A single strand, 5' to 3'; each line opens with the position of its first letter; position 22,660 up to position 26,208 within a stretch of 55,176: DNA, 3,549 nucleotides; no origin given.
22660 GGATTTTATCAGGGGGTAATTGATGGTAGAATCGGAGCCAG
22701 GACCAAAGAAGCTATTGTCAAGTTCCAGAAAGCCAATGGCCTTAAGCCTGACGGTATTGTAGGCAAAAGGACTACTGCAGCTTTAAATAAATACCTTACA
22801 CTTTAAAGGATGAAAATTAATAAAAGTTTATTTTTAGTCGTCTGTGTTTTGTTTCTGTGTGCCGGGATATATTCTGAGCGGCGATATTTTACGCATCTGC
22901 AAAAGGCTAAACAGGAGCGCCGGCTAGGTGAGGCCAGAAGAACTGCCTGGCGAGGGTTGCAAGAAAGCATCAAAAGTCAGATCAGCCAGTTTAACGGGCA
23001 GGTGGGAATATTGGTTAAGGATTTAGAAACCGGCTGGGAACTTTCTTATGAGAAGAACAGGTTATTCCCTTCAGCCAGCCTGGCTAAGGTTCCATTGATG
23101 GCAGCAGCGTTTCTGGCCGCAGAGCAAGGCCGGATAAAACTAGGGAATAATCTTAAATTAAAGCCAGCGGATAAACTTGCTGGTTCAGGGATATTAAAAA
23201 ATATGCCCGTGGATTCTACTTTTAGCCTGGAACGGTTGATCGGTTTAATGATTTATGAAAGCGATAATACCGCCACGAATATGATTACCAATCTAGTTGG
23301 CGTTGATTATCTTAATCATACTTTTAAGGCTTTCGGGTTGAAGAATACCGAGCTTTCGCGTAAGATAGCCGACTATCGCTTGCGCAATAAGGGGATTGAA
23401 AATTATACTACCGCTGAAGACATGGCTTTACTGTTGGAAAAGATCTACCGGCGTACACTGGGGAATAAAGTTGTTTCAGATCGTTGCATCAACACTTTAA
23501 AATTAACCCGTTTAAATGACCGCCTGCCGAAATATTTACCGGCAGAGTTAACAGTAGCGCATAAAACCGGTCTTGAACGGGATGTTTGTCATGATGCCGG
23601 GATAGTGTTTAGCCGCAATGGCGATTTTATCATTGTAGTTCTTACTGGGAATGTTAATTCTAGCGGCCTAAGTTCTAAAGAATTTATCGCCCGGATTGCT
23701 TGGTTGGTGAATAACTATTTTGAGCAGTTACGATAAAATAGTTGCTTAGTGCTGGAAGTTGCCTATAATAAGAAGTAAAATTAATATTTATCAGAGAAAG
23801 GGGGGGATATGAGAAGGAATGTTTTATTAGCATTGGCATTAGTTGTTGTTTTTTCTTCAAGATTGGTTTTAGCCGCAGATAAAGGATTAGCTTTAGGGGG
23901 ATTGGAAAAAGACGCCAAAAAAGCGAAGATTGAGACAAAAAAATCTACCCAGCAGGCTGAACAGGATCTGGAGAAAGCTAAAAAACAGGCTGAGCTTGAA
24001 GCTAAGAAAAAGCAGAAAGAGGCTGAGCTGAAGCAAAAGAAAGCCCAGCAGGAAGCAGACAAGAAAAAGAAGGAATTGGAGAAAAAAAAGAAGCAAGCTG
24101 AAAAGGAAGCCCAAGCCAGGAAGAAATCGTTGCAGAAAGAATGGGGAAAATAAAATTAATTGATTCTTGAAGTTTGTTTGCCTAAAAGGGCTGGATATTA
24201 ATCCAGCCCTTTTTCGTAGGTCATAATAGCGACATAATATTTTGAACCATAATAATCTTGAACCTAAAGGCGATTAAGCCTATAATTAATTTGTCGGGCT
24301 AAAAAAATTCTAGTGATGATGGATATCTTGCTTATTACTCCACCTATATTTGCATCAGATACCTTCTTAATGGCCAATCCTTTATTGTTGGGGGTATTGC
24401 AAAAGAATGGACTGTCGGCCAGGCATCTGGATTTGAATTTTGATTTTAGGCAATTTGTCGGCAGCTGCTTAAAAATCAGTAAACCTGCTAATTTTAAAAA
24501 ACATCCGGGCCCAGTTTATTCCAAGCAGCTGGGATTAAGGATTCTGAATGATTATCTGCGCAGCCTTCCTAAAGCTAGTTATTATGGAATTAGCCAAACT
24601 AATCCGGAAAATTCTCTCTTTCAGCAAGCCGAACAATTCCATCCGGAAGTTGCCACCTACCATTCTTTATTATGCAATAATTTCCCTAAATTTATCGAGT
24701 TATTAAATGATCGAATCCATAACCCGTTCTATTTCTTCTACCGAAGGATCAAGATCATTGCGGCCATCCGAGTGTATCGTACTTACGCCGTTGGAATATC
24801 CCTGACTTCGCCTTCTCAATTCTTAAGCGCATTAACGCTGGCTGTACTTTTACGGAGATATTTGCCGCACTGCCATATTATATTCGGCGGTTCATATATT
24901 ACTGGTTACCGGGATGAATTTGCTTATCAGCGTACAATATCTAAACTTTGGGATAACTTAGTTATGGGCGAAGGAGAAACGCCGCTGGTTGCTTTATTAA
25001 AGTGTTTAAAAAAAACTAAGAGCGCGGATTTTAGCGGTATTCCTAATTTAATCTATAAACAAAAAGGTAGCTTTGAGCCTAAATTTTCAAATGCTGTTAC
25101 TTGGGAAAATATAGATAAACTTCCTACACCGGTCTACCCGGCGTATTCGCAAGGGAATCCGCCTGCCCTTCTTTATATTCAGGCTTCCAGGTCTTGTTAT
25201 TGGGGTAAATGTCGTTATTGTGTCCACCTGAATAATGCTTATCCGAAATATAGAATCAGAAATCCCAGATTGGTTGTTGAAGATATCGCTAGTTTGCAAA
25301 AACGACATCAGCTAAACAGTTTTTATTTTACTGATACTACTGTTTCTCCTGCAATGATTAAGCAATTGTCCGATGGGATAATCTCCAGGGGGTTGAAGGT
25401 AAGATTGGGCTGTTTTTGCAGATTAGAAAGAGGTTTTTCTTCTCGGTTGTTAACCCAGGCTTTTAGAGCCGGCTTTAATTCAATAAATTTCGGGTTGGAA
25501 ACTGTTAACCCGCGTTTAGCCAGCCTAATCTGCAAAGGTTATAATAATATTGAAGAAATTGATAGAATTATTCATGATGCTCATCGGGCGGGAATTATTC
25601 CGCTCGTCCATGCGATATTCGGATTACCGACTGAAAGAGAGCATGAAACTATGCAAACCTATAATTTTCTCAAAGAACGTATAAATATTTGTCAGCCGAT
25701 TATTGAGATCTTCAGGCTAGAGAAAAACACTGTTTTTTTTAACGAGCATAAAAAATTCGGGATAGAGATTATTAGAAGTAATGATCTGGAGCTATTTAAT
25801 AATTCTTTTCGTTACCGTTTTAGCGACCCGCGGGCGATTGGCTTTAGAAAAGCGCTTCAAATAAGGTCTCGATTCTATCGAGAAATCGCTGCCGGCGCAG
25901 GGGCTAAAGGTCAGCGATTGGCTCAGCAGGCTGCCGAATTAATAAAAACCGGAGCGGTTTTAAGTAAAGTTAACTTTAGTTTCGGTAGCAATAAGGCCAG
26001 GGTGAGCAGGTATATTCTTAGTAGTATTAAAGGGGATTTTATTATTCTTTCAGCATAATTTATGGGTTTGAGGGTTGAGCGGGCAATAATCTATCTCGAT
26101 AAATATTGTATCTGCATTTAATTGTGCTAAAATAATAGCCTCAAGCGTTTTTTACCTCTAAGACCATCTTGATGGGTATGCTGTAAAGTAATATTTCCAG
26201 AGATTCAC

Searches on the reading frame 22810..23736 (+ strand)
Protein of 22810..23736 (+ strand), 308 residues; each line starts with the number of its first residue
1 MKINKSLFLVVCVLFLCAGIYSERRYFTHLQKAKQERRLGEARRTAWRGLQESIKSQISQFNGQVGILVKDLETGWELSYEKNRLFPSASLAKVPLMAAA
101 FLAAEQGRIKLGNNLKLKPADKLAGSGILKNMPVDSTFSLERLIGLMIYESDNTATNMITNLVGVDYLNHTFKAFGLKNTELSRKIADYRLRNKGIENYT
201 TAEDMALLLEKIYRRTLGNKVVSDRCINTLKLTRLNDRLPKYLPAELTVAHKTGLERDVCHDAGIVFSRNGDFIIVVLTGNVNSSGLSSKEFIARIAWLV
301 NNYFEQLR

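Call 36: search_protein_families(library=pfam, proteins=[window:22810-23736:+], max_evalue=0.001)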
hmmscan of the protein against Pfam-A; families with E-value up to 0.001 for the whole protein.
window:22810-23736:+ (308 aa): 2 families
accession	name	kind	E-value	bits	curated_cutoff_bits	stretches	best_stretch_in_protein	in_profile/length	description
PF13354.11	Beta-lactamase2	-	6e-60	202.7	22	1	66-279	1-214/214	Beta-lactamase enzyme family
PF00768.25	Peptidase_S11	-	2.7e-05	24.2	27.6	1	82-217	31-170/239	D-alanyl-D-alanine carboxypeptidase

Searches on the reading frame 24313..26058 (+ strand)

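Call 36: search_protein_families(library=pfam, proteins=[window:24313-26058:+], max_evalue=0.001)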
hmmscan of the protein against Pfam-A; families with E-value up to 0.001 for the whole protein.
window:24313-26058:+ (581 aa): 2 families
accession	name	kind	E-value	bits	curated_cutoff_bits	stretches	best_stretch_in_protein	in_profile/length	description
PF04055.27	Radical_SAM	-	8.7e-12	46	29.5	1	294-453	6-166/166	Radical SAM superfamily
PF02310.24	B12-binding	-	6.8e-08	32.8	32.1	1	147-229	42-121/121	B12 binding domain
